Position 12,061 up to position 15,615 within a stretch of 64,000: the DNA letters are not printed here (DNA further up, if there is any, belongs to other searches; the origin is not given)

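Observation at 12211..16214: AT-rich island: a 1084-aa all-alpha orphan protein plus a 214-aa partner, with their own promoter and terminator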

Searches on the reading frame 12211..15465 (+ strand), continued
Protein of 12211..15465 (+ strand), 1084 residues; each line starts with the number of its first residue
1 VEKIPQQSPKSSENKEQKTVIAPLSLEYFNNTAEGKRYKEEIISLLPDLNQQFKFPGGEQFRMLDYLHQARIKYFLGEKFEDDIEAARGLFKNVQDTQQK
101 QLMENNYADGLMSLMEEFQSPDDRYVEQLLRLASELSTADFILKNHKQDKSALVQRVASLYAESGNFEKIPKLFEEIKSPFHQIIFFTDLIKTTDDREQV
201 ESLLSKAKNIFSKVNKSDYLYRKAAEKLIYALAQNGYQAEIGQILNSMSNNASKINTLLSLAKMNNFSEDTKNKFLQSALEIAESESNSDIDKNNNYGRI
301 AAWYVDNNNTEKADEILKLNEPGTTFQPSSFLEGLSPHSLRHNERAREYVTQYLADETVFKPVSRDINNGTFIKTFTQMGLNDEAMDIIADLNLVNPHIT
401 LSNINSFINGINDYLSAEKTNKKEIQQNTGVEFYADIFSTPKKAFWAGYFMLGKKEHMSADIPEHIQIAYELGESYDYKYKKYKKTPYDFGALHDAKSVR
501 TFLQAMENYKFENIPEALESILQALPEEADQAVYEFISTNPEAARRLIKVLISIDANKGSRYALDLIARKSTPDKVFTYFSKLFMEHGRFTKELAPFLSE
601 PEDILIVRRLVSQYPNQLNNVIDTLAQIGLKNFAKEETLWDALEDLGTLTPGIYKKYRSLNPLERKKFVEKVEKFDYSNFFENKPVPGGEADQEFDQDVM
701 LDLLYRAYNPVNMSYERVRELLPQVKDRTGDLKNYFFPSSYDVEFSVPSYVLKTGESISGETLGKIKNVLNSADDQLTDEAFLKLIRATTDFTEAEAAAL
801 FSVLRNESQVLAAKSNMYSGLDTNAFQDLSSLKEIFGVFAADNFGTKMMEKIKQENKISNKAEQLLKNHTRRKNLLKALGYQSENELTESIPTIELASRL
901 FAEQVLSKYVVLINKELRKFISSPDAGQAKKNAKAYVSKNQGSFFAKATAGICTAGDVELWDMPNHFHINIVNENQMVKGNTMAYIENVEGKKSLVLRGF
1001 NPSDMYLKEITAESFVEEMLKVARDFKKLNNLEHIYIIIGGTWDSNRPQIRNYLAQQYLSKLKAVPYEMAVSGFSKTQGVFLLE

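Call 69: search_protein_families(library=pfam, proteins=[P0119, P0121, P0124, P0127, P0128, P0135, P0138, P0139, P0145, P0147], max_evalue=0.01)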
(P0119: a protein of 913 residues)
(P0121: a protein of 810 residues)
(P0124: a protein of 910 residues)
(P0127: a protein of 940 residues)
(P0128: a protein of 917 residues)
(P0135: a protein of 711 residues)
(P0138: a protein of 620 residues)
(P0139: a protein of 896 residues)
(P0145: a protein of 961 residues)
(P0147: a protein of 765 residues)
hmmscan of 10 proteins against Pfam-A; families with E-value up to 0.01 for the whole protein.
P0119 (913 aa): 0 families

P0121 (810 aa): 2 families
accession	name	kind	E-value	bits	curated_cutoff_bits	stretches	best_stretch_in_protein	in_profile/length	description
PF01336.31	tRNA_anti-codon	-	4.7e-07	30.1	27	1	31-91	1-62/75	OB-fold nucleic acid binding domain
PF00152.25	tRNA-synt_2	-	0.0018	17.8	25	0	221-317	189-294/308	tRNA synthetases class II (D, K and N)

P0124 (910 aa): 1 family
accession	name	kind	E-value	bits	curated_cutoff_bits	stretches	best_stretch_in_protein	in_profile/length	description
PF01336.31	tRNA_anti-codon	-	3.9e-06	27.2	27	1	32-106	1-75/75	OB-fold nucleic acid binding domain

P0127 (940 aa): 2 families
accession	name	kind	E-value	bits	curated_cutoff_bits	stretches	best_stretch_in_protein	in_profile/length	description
PF00152.25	tRNA-synt_2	-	1.4e-27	97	25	2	210-403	115-296/308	tRNA synthetases class II (D, K and N)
PF01336.31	tRNA_anti-codon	-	1.6e-08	34.8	27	1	38-107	4-73/75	OB-fold nucleic acid binding domain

P0128 (917 aa): 1 family
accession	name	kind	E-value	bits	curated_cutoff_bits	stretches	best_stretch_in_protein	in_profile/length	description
PF01336.31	tRNA_anti-codon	-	7.3e-05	23.1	27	1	17-69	3-56/75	OB-fold nucleic acid binding domain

P0135 (711 aa): 0 families

P0138 (620 aa): 1 family
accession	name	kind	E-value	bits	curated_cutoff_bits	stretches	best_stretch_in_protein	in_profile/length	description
PF01336.31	tRNA_anti-codon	-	1.7e-07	31.5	27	1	27-107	2-74/75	OB-fold nucleic acid binding domain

P0139 (896 aa): 0 families

P0145 (961 aa): 1 family
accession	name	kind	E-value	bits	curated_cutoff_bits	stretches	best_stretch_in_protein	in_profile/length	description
PF01336.31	tRNA_anti-codon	-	3.4e-07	30.6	27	1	19-80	1-63/75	OB-fold nucleic acid binding domain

P0147 (765 aa): 1 family
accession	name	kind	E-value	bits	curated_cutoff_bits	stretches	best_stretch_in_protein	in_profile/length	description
PF01336.31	tRNA_anti-codon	-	2.3e-09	37.5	27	1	30-97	1-63/75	OB-fold nucleic acid binding domain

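Call 71: search_solved_structures(query=P0127, max_evalue=0.001, show_alignments=1)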
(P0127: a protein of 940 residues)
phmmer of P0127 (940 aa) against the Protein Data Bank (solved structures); distinct sequences matched with E-value up to 0.001: 38.
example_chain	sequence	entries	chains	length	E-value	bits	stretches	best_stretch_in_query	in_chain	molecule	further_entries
1n9w_A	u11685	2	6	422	2.1e-43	151.6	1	25-415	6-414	aspartyl-tRNA synthetase 2 | Non-discriminating and archaeal-type aspartyl-tRNA synthetase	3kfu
3nel_A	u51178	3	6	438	9.4e-39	136.2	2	209-402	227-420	Aspartyl-tRNA synthetase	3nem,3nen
1b8a_A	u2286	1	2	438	4.8e-38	133.9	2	209-402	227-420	PROTEIN (ASPARTYL-TRNA SYNTHETASE)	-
1wyd_A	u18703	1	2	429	3.4e-30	107.9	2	221-400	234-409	hypothetical aspartyl-tRNA synthetase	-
9w9e_A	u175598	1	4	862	1.2e-22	82.9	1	132-401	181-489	Aspartate--tRNA ligase, cytoplasmic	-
9w9f_A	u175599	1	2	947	1.7e-22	82.5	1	132-401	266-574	Aspartate--tRNA ligase, cytoplasmic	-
1eov_A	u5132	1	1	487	2.5e-22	81.9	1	254-402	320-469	ASPARTYL-TRNA SYNTHETASE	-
1asy_A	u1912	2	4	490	2.6e-22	81.9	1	254-402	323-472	ASPARTYL-tRNA SYNTHETASE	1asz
9w9g_A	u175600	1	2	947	3.5e-22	81.4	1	132-401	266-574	Aspartate--tRNA ligase, cytoplasmic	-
3i7f_A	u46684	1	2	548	2.6e-19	71.9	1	290-397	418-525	Aspartyl-tRNA synthetase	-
6iy6_A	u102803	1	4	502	2.2e-17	65.5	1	216-397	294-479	Aspartate--tRNA ligase, cytoplasmic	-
4j15_A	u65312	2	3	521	3.1e-17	65.1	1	216-397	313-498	Aspartate--tRNA ligase, cytoplasmic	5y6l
6od8_A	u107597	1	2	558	2.6e-15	58.7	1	291-398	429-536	Putative aspartyl-tRNA synthetase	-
5zg8_A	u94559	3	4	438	2.9e-14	55.2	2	25-178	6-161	Asparagine--tRNA ligase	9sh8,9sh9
2xti_A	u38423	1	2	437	1.5e-10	42.9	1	272-402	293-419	ASPARAGINYL-TRNA SYNTHETASE, CYTOPLASMIC, PUTATIVE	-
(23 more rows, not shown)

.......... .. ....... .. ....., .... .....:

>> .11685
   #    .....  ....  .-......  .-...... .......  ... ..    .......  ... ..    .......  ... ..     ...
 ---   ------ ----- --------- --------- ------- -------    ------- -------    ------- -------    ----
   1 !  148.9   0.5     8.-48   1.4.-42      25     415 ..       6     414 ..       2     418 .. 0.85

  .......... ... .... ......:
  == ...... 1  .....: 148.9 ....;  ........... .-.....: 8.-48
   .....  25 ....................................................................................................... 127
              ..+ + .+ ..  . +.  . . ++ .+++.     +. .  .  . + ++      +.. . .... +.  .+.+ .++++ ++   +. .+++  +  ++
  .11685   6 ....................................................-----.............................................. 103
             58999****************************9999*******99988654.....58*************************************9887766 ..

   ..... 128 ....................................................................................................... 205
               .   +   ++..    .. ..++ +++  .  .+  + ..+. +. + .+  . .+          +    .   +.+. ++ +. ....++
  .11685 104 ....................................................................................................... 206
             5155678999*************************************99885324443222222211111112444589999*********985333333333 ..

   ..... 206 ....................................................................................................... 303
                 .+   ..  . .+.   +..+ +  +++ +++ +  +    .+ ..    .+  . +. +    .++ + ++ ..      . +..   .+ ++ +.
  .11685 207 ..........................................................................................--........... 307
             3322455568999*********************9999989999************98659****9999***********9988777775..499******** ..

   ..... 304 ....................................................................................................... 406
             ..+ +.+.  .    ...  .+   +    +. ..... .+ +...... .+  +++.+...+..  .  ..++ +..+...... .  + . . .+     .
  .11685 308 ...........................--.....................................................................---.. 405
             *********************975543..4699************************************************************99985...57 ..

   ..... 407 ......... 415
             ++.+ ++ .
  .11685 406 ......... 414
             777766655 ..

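Call 89: search_protein_families(library=pfam, proteins=[L013:10000-10632:+], max_evalue=0.001)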
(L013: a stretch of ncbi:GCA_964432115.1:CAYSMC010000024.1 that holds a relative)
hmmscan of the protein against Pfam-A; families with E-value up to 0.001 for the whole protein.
L013:10000-10632:+ (211 aa): 0 families

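Call 93: fold_search(model_id=the predicted structure, library=pdb)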
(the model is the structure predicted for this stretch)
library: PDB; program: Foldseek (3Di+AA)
matches with E <= 10: 1231; with E <= 0.001: 20
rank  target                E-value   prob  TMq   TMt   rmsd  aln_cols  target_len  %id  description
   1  7rdr_A                9.1e-06  1.00  0.08  0.16  21.4       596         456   12  Circular tandem repeat protein with novel repeat topology and enhanced subunit contact surfaces (released 2021-09-01)
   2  9rtt_Q                1.4e-05  0.99  0.10  0.11  41.0       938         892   13  Activated Elongation Complex with IWS1 and ELOF1 (released 2025-09-03)
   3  4buj_F                4.5e-05  0.99  0.11  0.10  36.1      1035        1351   13  Crystal structure of the S. cerevisiae Ski2-3-8 complex (released 2013-08-28)
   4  7xn7_q                2.1e-04  0.99  0.13  0.15  35.5       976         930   13  RNA polymerase II elongation complex containing Spt4/5, Elf1, Spt6, Spn1 and Paf1C (released 2022-09-07)
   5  7qdr_B                2.7e-04  0.99  0.15  0.14  34.5      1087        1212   12  Apo human SKI complex in the closed state (released 2022-02-02)
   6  4buj_B                2.7e-04  0.93  0.11  0.09  36.4      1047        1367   13  Crystal structure of the S. cerevisiae Ski2-3-8 complex (released 2013-08-28)
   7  7qdz_B                2.9e-04  0.97  0.13  0.13  36.1      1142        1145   12  80S-bound human SKI complex in the closed state (released 2022-02-09)
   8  8bbg_A                3.2e-04  1.00  0.12  0.11  29.5       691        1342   14  Structure of the IFT-A complex; anterograde IFT-A train model (released 2022-12-21)
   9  8j8p_C                3.2e-04  0.99  0.11  0.13  31.5       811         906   12  Structure of the four-component Paf1 complex from Saccharomyces eubayanus (released 2023-05-24)
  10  8h5b_A                3.9e-04  0.97  0.13  0.15  30.5       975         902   13  The cryo-EM structure of nuclear transport receptor Kap114p complex with yeast TATA-box binding protein (released 2023-09-20)
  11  9hvq_Q                4.7e-04  0.95  0.11  0.12  41.6       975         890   12  Structure of the transcribing Pol II-DSIF-PAF-SPT6-RECQL5 complex (released 2025-07-16)
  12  9hmf_K                5.1e-04  1.00  0.13  0.17  30.7       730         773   12  Periplasmic scaffold of the Campylobacter jejuni flagellar motor (alpha carbon trace) (released 2024-12-25)
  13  7qds_B                6.0e-04  0.99  0.14  0.14  24.0       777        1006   11  Apo human SKI complex in the open state (released 2022-02-02)
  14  8hmd_C                6.8e-04  0.93  0.12  0.11  30.1      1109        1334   12  base module state 2 of Tetrahymena IFT-A (released 2023-06-14)
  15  8a9k_A                7.1e-04  1.00  0.21  0.23  19.1       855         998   11  Cryo-EM structure of USP1-UAF1 bound to FANCI and mono-ubiquitinated FANCD2 with ML323 (consensus reconstruction) (released 2022-10-12)
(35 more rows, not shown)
